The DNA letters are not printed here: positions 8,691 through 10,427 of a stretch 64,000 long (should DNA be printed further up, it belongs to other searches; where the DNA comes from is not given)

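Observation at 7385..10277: Tightly linked polytopic membrane protein and membrane-anchored GTPase pair of unknown function (DUF2868/DUF3482-like)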

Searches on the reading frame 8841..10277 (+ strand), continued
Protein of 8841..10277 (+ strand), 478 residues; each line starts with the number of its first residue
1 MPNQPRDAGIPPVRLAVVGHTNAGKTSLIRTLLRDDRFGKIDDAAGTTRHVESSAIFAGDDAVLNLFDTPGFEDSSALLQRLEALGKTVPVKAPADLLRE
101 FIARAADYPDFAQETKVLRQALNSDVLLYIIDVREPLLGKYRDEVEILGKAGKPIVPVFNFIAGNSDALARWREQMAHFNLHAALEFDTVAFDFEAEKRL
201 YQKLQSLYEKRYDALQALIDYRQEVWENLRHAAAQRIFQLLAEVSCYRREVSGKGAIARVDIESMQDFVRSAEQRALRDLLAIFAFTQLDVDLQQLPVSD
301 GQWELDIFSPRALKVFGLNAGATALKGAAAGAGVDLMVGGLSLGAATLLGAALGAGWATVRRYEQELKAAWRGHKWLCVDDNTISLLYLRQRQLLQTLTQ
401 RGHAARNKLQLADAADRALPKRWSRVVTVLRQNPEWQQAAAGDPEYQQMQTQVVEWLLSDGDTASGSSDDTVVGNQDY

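Call 35: find_related_loci(query=A3, collection=genome_contigs, flank=7000)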
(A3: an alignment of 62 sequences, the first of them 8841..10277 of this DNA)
Query A3 (478 aa) in genome_contigs; peptide patterns used: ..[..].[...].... (x = any residue, [..] = any of these).
599 stretches matched a pattern (row limit reached: there are more); 593 encode a relative of the query (tblastn E <= 1e-3); the best 80 are kept; 80 distinct loci.
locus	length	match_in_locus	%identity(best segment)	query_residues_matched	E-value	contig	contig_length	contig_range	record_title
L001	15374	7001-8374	87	1-457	0e+0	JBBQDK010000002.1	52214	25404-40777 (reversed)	MAG: Gammaproteobacteria bacterium isolate Co_metawrap_1177 Cmw_1177_k141_15129009_length_52214_cov_8.0000, whole genome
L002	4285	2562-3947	74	1-462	0e+0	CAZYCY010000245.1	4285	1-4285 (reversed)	MAG TPA_asm: uncultured Thiotrichaceae bacterium isolate binchicken_co24_89 genome assembly, contig: NODE_10690_length_4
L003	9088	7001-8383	74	1-461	0e+0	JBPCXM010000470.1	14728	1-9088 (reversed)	MAG: Pseudomonadales bacterium isolate MAG_seacave_111 S1Ck127_4495534, whole genome shotgun sequence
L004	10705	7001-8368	72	3-458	0e+0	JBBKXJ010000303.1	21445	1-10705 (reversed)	MAG: Pseudomonadales bacterium isolate metabat_bins.161 k119_672545, whole genome shotgun sequence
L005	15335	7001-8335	73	12-456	0e+0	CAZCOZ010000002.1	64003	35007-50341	MAG TPA_asm: uncultured Thiotrichaceae bacterium isolate binchicken_co53_103 genome assembly, contig: NODE_69_length_640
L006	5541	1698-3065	67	13-458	0e+0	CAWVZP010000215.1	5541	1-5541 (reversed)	MAG TPA_asm: uncultured Gammaproteobacteria bacterium isolate ERR3589578_binner13_84 genome assembly, contig: ERZ7463456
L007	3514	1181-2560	74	1-460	0e+0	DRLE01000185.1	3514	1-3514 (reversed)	MAG TPA_asm: Gammaproteobacteria bacterium isolate HyVt-457 HyVt-457_k145_552520, whole genome shotgun sequence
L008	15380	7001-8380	53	13-463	1e-163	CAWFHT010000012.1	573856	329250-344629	MAG: uncultured beta proteobacterium isolate MFD05674.bin.2.55 genome assembly, contig: contig_32279, whole genome shotg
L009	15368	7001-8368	54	13-461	1e-155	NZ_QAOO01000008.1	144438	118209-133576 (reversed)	Nitrosomonas nitrosa strain Nm90 Ga0181054_108, whole genome shotgun sequence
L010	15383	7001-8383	52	13-468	2e-154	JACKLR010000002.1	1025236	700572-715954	MAG: Burkholderiales bacterium isolate HK-STAS-PROT-97 HK-STAS-PROT-97_2, whole genome shotgun sequence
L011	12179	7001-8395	52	2-463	1e-153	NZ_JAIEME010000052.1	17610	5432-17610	MAG: Nitrosomonas sp. isolate co.spades.CONCOCT.2.5kb_026 c_000000000076, whole genome shotgun sequence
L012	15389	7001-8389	52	2-461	1e-152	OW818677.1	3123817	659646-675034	metagenome genome assembly, chromosome: 1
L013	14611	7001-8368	53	13-463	1e-152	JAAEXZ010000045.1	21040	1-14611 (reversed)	MAG: Nitrosomonas sp. isolate LK110 C_2_scaffold_7277, whole genome shotgun sequence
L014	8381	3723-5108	52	2-460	8e-152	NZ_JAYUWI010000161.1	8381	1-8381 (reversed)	MAG: Nitrosomonas sp. isolate GL124_UP_metabat_21 GL124_UP_metabat_21_160, whole genome shotgun sequence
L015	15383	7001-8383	52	2-458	1e-150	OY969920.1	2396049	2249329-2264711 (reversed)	MAG: uncultured beta proteobacterium isolate MFD04716.bin.c.2 genome assembly, chromosome: 1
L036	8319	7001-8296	44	12-442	1e-101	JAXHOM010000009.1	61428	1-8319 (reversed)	MAG: Pseudomonas sp. isolate Salar_de_Ascotan_water_MAG_AWA6 contig_4392_polypolish, whole genome shotgun sequence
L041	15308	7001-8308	42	8-442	7e-99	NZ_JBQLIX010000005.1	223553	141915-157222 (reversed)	Pseudomonas sp. NCHU5216 collab21.1.05, whole genome shotgun sequence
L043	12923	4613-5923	40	5-443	3e-98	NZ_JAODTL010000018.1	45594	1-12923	Marinomonas pontica strain LMG 22531 contig_26, whole genome shotgun sequence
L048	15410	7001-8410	42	13-477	3e-95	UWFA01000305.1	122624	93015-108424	Pseudomonas sp. 286 isolate p8.G2 genome assembly, contig: 305, whole genome shotgun sequence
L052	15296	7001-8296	44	12-442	5e-94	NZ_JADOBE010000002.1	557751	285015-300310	Pseudomonas sp. N040 scaffold_2, whole genome shotgun sequence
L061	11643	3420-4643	42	11-424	3e-91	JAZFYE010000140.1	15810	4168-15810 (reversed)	MAG: Phycisphaerales bacterium isolate MT5bin.16 MT5bin.16_140, whole genome shotgun sequence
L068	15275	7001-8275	42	13-436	3e-90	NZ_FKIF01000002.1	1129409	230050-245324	Bordetella ansorpii strain H050680373, whole genome shotgun sequence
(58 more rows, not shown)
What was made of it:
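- The distribution is limited to Beta- and Gammaproteobacteria among the retrieved loci, apart from one MAG labelled Phycisphaerales (call 35).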

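Call 36: predict_structure(alignment_id=A2)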
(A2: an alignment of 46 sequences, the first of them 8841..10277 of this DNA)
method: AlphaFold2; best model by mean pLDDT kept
length: 478 residues; sequences in the alignment: 46
mean_pLDDT: 56.9   pTM: 0.52
mean pLDDT of the five models: 56.9, 56.6, 50.5, 43.4, 39.5
residues with pLDDT >= 90: 3; 70-90: 149; 50-70: 155; < 50: 171
segments of 3 or more residues with pLDDT < 50: 1-8, 35-51, 162-165, 179-195, 285-374, 400-416, 461-478
pLDDT, mean of each block of 10 residues (from residue 1): 43 78 57 43 31 61 74 84 86 86 88 87 82 59 81 71 51 53 33 50 66 65 64 78 74 59 70 70 45 24 26 27 25 23 30 35 41 54 65 59 33 45 76 69 76 74 31 26
secondary structure, 60 per line:
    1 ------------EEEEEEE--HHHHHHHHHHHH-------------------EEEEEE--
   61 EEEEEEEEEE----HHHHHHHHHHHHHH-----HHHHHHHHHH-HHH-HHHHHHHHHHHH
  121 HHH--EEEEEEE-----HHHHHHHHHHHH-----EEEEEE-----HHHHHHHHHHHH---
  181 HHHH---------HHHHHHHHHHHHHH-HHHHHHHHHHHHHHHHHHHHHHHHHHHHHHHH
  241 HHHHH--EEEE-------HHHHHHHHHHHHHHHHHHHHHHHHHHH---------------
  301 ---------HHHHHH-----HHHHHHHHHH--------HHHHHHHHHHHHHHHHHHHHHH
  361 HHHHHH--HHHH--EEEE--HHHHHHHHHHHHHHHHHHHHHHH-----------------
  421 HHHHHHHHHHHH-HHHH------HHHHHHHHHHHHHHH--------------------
elements in order: E13-19 H22-33 E53-58 E61-70 H75-88 H94-103 H109-123 E126-132 H138-149 E155-160 H166-177 H181-184 H194-207 H209-245 E248-251 H259-285 H310-315 H321-330 H339-366 H369-372 E375-378 H381-403 H421-432 H434-437 H444-458
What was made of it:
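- On Dynamin superfamily, including bacterial dynamin-like proteins: The secondary-structure order fits, but the model has pLDDT of 23-41 across residues 290-370 (call 36).
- The GTPase model is poor (mean pLDDT 56.9, and below 40 across the hairpin; call 36), so the helical-bundle and hairpin picture is not established.
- Tried and rejected: It gave a poor model (pLDDT 56.9; call 36) and no prediction jobs were left.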

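Call 46: fold_search(model_id=the predicted structure, library=pdb)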
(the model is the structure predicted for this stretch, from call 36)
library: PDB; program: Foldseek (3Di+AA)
matches with E <= 10: 1381; with E <= 0.001: 15
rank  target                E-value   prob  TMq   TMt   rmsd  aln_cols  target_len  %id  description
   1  3r7w_A                9.8e-05  1.00  0.24  0.37   7.1       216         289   16  Crystal Structure of Gtr1p-Gtr2p complex (released 2011-08-24)
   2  3jcj_f                2.0e-04  1.00  0.21  0.20   6.4       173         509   16  Structures of ribosome-bound initiation factor 2 reveal the mechanism of subunit association (released 2016-03-09)
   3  5me0_W                2.3e-04  1.00  0.21  0.21   6.4       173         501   16  Structure of the 30S Pre-Initiation Complex 1 (30S IC-1) Stalled by GE81112 (released 2017-01-11)
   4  7pua_IA               2.3e-04  1.00  0.19  0.14   6.1       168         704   15  Middle assembly intermediate of the Trypanosoma brucei mitoribosomal small subunit (released 2022-03-02)
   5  7c1o                  2.9e-04  1.00  0.23  0.35   7.9       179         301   21  Crystal structure of Aquifex aeolicus Era Y63A bound to GDP.AlF4- (released 2021-05-12)
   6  3iev_A                3.3e-04  1.00  0.21  0.32   8.0       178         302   22  Crystal Structure of ERA in Complex with MgGNP and the 3' End of 16S rRNA (released 2009-08-25)
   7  7pub_IA               3.4e-04  1.00  0.21  0.15   5.6       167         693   16  Late assembly intermediate of the Trypanosoma brucei mitoribosomal small subunit (released 2022-05-04)
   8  9g5e_7                4.2e-04  1.00  0.25  0.27   6.5       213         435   14  Translation-initiation state of human mitochondrial ribosome small subunit (State F) (released 2025-04-23)
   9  9bsl_W                4.7e-04  1.00  0.23  0.25  22.1       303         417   14  45SRbgA particle in complex with RbgA and YphC. Class A (released 2024-12-25)
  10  9igt_7                5.0e-04  1.00  0.21  0.22   5.8       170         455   12  Assembly intermediate of human mitochondrial ribosome small subunit bound to METTL15, RBFA, and mtIF2 (State M2.1) (released 2026-03-11)
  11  3r7w_C                5.0e-04  1.00  0.23  0.35   7.2       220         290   16  Crystal Structure of Gtr1p-Gtr2p complex (released 2011-08-24)
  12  4dhe_A                6.8e-04  1.00  0.24  0.48   6.9       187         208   19  Crystal structure of a probable GTP-binding protein engB from Burkholderia thailandensis (released 2012-02-08)
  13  4cid                  8.4e-04  0.93  0.22  0.21  32.2       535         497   15  Structural insights into the N-terminus of the EHD2 ATPase (released 2014-02-19)
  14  3ftq_B                9.3e-04  1.00  0.19  0.32  11.1       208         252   20  Crystal structure of Septin 2 in complex with GppNHp and Mg2+ (released 2009-09-22)
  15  2qpt                  9.8e-04  0.94  0.22  0.22  31.6       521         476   14  Crystal structure of an EHD ATPase involved in membrane remodelling (released 2007-10-16)
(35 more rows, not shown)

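Call 47: get_annotated_region(hit=H6, flank=4000)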
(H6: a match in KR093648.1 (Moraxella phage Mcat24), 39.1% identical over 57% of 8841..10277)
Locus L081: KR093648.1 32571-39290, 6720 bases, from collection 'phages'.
description: Moraxella phage Mcat24, complete genome.
organism: Moraxella phage Mcat24 (NCBI taxid 1647540)
taxonomy: Viruses; Duplodnaviria; Heunggongvirae; Uroviricota; Caudoviricetes
host: Moraxella catarrhalis; source: sputum; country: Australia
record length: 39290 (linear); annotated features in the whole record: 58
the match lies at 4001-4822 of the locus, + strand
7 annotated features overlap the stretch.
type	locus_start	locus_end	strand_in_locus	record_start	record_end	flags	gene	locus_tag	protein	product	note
CDS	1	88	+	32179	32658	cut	-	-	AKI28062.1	hypothetical protein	-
CDS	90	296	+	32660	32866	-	-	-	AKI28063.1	hypothetical protein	-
CDS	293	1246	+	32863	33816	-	-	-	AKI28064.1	hypothetical protein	-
CDS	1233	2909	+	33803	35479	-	-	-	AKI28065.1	hypothetical protein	-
CDS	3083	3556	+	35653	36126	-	-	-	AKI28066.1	hypothetical protein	-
CDS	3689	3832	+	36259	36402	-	-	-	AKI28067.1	hypothetical protein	-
CDS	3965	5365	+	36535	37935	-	-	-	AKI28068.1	hypothetical protein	-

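Call 50: search_protein_families(library=pfam, proteins=[L081:1233-2909:+, L081:3083-3556:+, L068:1985-2809:+, L068:2866-4035:+, L068:4205-5206:-, L068:5205-7004:+, L068:4352-5194:+, L068:3912-5027:-], max_evalue=0.001)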
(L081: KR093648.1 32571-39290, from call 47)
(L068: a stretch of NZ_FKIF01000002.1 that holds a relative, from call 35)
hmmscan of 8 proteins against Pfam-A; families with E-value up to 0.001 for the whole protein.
L081:1233-2909:+ (558 aa): 5 families
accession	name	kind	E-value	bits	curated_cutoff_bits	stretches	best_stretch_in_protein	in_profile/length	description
PF04851.21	ResIII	-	3.6e-19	69.7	22.5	1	2-162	2-164/164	Type III restriction enzyme, res subunit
PF00271.37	Helicase_C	-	3.9e-14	53.3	23.5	1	237-346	6-109/110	Helicase conserved C-terminal domain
PF00270.35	DEAD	-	1.3e-09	38.4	26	1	28-161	18-161/167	DEAD/DEAH box helicase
PF18766.7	SWI2_SNF2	-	9.2e-09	35.7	26.7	1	28-205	22-196/221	SWI2/SNF2 ATPase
PF13401.12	AAA_22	-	0.00011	23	27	1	23-160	4-124/130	AAA domain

L081:3083-3556:+ (157 aa): 0 families

L068:1985-2809:+ (274 aa): 0 families

L068:2866-4035:+ (389 aa): 3 families
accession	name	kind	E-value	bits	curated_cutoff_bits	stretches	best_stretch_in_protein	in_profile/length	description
PF13545.12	HTH_Crp_2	-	2.7e-19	69.3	27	1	315-388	1-69/70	Crp-like helix-turn-helix domain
PF00027.35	cNMP_binding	-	2e-16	60.1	27.5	1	197-280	2-86/89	Cyclic nucleotide-binding domain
PF00325.26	Crp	-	3.1e-12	46.4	21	1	340-371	1-32/32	Bacterial regulatory proteins, crp family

L068:4205-5206:- (333 aa): 1 family
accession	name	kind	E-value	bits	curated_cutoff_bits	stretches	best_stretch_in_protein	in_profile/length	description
PF01218.23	Coprogen_oxidas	-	8.6e-125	415.7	31.8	1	34-328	3-295/295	Coproporphyrinogen III oxidase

L068:5205-7004:+ (599 aa): 0 families

L068:4352-5194:+ (280 aa): 0 families

L068:3912-5027:- (371 aa): 0 families

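Call 52: get_annotated_region(hit=H1, flank=5000)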
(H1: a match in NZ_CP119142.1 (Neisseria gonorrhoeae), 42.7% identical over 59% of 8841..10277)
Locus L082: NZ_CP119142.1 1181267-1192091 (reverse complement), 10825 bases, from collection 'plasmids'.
description: Neisseria gonorrhoeae strain 2022NG-0032 plasmid p2022NG-0032_1, complete sequence
organism: Neisseria gonorrhoeae (NCBI taxid 485)
taxonomy: Bacteria; Pseudomonadota; Betaproteobacteria; Neisseriales; Neisseriaceae; Neisseria; Neisseria gonorrhoeae
host: -; source: Homo sapiens,whole organism,synovial fluid; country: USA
typing (MOB-suite, as given by PLSDB): non-mobilizable
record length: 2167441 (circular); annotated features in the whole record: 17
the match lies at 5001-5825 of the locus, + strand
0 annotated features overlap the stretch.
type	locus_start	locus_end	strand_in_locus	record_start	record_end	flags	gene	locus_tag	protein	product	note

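Call 53: get_annotated_region(hit=H5, flank=6000)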
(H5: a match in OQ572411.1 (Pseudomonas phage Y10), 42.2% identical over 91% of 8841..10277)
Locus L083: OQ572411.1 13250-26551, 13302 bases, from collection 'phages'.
description: UNVERIFIED: Pseudomonas phage Y10, complete genome.
organism: Pseudomonas phage Y10 (NCBI taxid 3038347)
taxonomy: Viruses
host: Pseudomonas aeruginosa; source: -; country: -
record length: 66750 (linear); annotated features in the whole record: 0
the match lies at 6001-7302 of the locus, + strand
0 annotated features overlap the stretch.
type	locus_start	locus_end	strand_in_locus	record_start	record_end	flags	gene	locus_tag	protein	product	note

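Call 54: get_annotated_region(hit=H3, flank=5000)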
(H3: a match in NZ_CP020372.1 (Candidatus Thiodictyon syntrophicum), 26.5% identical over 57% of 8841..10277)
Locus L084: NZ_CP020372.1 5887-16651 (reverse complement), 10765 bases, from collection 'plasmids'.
description: Candidatus Thiodictyon syntrophicum strain Cad16T plasmid pTs485, complete sequence
organism: Candidatus Thiodictyon syntrophicum (NCBI taxid 1166950)
taxonomy: Bacteria; Pseudomonadota; Gammaproteobacteria; Chromatiales; Chromatiaceae; Thiodictyon; Candidatus Thiodictyon syntrophicum
host: -; source: meromictic lake; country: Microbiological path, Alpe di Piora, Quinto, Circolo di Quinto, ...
typing (MOB-suite, as given by PLSDB): non-mobilizable
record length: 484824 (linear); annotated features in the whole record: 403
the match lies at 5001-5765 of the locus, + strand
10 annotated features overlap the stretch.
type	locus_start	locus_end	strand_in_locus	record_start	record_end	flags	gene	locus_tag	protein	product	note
CDS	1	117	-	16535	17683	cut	-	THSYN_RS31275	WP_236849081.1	acetylserotonin O-methyltransferase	-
CDS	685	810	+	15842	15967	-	-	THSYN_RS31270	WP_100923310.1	light-harvesting protein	-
CDS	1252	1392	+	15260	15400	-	pufB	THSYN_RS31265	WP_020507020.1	light-harvesting antenna LH1, beta subunit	GO:0015979 - photosynthesis [Evidence IEA]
CDS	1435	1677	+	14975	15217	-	pufA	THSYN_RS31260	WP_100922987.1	light-harvesting antenna LH1, alpha subunit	-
CDS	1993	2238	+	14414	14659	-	pufA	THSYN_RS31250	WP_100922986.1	light-harvesting antenna LH1, alpha subunit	-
CDS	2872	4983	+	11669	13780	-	-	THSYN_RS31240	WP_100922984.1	DUF2868 domain-containing protein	-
CDS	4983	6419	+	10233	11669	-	-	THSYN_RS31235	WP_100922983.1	GTPase/DUF3482 domain-containing protein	-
CDS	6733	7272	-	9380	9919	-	-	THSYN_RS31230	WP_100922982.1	cytochrome b/b6 domain-containing protein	-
CDS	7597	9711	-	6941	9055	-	-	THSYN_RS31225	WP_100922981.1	diguanylate cyclase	GO:0009966 - regulation of signal transduction [Evidence IEA]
CDS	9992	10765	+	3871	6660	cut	-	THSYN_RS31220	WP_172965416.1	LysM peptidoglycan-binding domain-containing protein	-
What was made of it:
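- Closest known: Pfam DUF2868. Same: The gene order and spacing match annotated examples such as the Thiodictyon pTs485 pair (call 54).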
